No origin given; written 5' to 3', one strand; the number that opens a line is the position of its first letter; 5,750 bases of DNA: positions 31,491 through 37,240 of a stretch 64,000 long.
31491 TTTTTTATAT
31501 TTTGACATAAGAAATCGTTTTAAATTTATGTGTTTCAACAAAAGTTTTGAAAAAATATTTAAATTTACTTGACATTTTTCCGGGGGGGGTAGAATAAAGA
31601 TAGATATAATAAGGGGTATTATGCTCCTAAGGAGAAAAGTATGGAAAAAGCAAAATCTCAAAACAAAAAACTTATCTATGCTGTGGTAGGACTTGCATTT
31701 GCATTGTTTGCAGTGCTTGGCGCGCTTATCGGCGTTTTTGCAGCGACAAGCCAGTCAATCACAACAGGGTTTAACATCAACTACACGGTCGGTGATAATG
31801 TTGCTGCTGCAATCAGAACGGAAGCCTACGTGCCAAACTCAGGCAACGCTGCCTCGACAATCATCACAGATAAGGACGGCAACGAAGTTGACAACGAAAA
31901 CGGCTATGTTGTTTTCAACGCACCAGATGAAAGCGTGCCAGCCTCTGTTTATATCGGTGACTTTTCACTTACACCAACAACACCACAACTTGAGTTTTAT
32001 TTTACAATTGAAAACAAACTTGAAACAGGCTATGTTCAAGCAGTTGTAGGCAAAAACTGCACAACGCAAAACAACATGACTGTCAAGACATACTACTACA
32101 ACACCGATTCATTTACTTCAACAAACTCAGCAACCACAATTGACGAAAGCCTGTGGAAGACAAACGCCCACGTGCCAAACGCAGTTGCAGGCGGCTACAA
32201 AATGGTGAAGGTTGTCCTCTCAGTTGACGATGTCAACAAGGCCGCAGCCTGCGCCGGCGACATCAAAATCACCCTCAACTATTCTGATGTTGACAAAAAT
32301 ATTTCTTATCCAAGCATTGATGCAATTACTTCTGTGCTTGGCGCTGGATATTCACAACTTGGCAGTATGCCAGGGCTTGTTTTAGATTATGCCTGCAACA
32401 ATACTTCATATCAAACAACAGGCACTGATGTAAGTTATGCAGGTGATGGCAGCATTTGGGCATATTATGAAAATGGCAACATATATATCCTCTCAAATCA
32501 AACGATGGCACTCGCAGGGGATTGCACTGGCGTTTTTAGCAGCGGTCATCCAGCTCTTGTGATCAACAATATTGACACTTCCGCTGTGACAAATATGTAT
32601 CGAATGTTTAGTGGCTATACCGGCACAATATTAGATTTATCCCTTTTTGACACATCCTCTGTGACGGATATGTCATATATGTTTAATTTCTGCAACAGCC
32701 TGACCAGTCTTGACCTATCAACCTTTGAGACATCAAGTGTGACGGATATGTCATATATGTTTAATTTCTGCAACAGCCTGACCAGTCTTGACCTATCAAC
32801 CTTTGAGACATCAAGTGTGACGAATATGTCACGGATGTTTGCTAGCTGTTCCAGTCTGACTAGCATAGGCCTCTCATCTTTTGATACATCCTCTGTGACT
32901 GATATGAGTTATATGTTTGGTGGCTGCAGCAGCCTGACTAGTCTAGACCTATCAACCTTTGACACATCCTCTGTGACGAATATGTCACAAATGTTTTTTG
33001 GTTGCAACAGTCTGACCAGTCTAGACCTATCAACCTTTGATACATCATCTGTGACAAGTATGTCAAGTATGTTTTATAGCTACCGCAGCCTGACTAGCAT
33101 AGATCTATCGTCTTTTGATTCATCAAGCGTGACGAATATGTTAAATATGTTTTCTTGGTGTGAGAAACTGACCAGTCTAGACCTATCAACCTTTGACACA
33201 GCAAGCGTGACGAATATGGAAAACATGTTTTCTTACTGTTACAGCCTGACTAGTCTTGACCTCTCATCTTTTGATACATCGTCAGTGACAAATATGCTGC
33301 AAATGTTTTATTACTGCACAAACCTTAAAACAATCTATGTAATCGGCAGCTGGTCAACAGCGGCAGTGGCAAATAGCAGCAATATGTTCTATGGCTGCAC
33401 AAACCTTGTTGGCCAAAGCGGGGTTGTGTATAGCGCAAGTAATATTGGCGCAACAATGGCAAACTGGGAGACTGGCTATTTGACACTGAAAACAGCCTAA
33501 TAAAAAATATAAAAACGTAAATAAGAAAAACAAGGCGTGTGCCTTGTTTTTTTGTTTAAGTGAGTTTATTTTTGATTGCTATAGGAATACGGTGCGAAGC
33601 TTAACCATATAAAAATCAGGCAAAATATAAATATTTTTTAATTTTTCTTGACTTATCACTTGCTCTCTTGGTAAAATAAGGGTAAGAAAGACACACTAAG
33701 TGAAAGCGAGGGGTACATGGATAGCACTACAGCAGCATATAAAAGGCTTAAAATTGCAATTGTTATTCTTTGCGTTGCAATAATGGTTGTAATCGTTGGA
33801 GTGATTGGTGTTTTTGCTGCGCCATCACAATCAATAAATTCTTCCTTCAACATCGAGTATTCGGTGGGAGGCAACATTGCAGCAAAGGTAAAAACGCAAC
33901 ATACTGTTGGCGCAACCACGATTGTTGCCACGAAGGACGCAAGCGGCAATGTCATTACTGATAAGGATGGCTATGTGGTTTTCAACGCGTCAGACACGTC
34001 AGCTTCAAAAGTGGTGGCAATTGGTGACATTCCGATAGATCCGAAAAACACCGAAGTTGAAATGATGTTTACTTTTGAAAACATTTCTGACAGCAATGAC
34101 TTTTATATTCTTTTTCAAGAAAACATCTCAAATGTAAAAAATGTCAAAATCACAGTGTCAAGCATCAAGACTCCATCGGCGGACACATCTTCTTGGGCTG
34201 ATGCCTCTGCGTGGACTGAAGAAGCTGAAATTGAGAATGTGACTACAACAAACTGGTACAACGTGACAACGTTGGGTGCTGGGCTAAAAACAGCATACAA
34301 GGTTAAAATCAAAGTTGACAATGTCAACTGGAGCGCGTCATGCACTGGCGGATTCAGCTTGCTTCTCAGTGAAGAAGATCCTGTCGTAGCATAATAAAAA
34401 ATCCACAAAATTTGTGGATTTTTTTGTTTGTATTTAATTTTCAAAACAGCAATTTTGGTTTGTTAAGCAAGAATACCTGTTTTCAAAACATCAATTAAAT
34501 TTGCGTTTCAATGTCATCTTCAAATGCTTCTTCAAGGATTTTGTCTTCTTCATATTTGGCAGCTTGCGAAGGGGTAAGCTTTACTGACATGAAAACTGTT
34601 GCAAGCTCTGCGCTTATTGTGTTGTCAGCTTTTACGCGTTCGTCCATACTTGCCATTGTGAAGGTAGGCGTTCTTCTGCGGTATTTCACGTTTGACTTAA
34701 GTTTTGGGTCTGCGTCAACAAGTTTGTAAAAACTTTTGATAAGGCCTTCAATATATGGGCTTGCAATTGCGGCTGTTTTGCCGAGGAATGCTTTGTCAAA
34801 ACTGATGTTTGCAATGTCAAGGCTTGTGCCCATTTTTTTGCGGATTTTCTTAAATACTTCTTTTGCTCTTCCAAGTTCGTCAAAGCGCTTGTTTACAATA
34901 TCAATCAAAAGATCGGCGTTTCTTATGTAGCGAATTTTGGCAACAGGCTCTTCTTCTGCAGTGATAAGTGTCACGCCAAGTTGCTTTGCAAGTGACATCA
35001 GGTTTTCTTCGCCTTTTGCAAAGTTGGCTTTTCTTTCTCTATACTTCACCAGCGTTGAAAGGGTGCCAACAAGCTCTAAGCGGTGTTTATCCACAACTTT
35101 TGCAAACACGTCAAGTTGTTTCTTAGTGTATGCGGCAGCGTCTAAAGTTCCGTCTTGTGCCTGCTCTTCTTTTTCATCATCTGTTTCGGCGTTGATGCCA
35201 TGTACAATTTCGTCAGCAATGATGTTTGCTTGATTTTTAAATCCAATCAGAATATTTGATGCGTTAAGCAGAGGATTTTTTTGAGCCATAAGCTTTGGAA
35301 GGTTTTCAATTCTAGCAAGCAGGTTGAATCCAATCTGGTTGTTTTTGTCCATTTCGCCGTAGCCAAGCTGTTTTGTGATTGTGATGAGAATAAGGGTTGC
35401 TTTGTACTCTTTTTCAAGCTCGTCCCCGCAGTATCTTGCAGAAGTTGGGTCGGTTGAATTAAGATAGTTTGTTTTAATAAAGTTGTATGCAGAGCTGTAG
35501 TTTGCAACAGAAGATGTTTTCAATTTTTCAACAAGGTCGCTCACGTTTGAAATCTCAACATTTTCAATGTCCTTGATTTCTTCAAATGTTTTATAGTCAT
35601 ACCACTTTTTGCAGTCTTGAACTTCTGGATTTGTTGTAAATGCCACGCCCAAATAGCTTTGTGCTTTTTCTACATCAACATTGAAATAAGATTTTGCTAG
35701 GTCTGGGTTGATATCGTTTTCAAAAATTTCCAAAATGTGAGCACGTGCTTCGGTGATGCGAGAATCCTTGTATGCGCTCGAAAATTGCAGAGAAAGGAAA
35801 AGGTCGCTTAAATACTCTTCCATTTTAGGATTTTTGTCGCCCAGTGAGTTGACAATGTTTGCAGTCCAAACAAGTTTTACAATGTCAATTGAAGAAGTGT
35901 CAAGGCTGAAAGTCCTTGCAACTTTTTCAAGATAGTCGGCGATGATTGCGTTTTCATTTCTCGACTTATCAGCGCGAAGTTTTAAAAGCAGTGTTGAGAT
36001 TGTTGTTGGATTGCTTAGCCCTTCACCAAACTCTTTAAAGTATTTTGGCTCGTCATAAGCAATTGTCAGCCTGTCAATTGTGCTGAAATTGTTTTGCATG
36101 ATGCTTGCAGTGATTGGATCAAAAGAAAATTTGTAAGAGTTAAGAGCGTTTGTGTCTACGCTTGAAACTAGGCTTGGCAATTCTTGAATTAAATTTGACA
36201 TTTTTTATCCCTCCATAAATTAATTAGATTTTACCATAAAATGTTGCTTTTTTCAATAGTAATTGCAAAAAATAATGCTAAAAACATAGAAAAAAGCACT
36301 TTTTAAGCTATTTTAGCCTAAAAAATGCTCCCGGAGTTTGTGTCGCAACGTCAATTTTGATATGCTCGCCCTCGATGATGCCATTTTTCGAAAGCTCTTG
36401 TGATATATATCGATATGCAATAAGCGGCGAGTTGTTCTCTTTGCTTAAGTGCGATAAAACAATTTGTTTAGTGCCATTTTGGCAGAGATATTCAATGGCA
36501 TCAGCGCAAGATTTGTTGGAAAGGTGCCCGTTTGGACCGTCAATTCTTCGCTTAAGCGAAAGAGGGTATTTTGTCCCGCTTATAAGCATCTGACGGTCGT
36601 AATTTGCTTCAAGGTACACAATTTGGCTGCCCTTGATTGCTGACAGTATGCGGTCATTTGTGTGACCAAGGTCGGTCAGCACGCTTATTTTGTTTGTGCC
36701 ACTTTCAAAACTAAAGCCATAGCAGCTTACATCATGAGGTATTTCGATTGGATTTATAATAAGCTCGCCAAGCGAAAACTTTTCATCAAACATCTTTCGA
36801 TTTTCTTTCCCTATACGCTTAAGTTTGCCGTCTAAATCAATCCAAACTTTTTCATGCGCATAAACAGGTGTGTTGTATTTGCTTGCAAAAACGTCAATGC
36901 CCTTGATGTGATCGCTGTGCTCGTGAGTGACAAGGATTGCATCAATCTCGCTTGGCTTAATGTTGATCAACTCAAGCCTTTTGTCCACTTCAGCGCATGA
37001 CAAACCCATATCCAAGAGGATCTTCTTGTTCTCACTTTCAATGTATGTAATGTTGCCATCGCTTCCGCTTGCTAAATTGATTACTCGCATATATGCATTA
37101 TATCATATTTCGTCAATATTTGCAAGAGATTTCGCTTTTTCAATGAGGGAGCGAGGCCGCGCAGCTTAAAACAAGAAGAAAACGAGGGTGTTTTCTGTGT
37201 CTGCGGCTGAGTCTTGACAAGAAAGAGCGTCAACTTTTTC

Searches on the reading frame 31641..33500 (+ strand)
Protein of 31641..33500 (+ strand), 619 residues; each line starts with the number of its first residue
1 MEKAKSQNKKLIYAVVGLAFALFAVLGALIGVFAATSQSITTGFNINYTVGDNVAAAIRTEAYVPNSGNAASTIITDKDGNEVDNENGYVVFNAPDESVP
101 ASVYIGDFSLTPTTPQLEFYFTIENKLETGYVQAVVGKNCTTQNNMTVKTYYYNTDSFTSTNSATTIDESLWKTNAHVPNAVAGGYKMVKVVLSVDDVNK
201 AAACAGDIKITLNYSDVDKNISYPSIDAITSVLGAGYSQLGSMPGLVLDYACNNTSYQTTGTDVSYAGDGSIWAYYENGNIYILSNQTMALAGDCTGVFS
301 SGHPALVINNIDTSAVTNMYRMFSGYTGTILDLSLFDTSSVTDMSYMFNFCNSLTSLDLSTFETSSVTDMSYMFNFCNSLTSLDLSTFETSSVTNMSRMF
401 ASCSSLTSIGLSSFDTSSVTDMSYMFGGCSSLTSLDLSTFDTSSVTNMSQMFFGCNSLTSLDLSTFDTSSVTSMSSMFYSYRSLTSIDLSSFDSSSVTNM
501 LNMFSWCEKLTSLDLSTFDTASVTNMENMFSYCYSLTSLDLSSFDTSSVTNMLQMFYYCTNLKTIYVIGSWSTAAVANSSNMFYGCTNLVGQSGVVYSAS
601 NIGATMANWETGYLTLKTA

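Call 9: search_protein_families(library=pfam, proteins=[window:31641-33500:+], max_evalue=0.001)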
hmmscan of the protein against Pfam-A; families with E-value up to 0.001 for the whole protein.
window:31641-33500:+ (619 aa): 5 families
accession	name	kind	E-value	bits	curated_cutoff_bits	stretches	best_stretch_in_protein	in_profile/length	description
PF03382.20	DUF285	-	8.7e-66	219.6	25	3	383-483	15-112/120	Mycoplasma protein of unknown function, DUF285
PF13855.12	LRR_8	-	6.1e-05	23.2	27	0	425-464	20-57/61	Leucine rich repeat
PF24048.1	LRR_NXF1-5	-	8.1e-05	22.7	30.5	0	352-399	54-101/142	NXF1/2/3/5 leucine-rich repeat domain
PF12799.13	LRR_4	-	0.00015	22.3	27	0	509-545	2-38/44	Leucine Rich repeats (2 copies)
PF25013.1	LRR_Zer-1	-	0.00045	20.8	27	0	456-543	8-95/137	Zer-1-like, Leucine-rich repeats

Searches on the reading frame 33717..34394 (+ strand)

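Call 9: search_protein_families(library=pfam, proteins=[window:33717-34394:+], max_evalue=0.001)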
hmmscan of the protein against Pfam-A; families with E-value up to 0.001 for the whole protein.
window:33717-34394:+ (225 aa): 0 families

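Call 14: search_protein_families(library=pfam, proteins=[window:33717-34394:+], max_evalue=0.1)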
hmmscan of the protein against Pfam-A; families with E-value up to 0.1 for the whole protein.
window:33717-34394:+ (225 aa): 1 family
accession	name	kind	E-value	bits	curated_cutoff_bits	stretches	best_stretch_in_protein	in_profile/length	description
PF10144.15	SMP_2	-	0.031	14.4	28.9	1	9-42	9-42/159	Bacterial virulence factor haemolysin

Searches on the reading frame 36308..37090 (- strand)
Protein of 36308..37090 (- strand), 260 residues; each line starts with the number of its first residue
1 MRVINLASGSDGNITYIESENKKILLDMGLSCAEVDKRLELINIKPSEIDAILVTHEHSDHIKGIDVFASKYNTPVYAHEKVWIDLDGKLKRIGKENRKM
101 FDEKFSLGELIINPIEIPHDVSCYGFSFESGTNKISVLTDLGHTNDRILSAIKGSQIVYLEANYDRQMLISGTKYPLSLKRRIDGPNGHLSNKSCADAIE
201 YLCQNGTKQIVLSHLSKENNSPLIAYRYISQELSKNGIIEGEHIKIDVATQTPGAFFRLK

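Call 9: search_protein_families(library=pfam, proteins=[window:36308-37090:-], max_evalue=0.001)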
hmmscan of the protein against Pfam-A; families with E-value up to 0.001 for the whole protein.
window:36308-37090:- (260 aa): 4 families
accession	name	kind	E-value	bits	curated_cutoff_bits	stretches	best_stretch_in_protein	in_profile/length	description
PF12706.13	Lactamase_B_2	-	4.7e-19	69.2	27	1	24-214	3-199/200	Beta-lactamase superfamily domain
PF00753.33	Lactamase_B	-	9.5e-16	58.8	22.7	1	11-120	5-107/196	Metallo-beta-lactamase superfamily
PF16661.11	Lactamase_B_6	-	4.7e-05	23.3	27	1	17-78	2-71/193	Metallo-beta-lactamase superfamily domain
PF23023.1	Anti-Pycsar_Apyc1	-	0.00049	20.1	50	1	17-72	25-77/250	Anti-Pycsar protein Apyc1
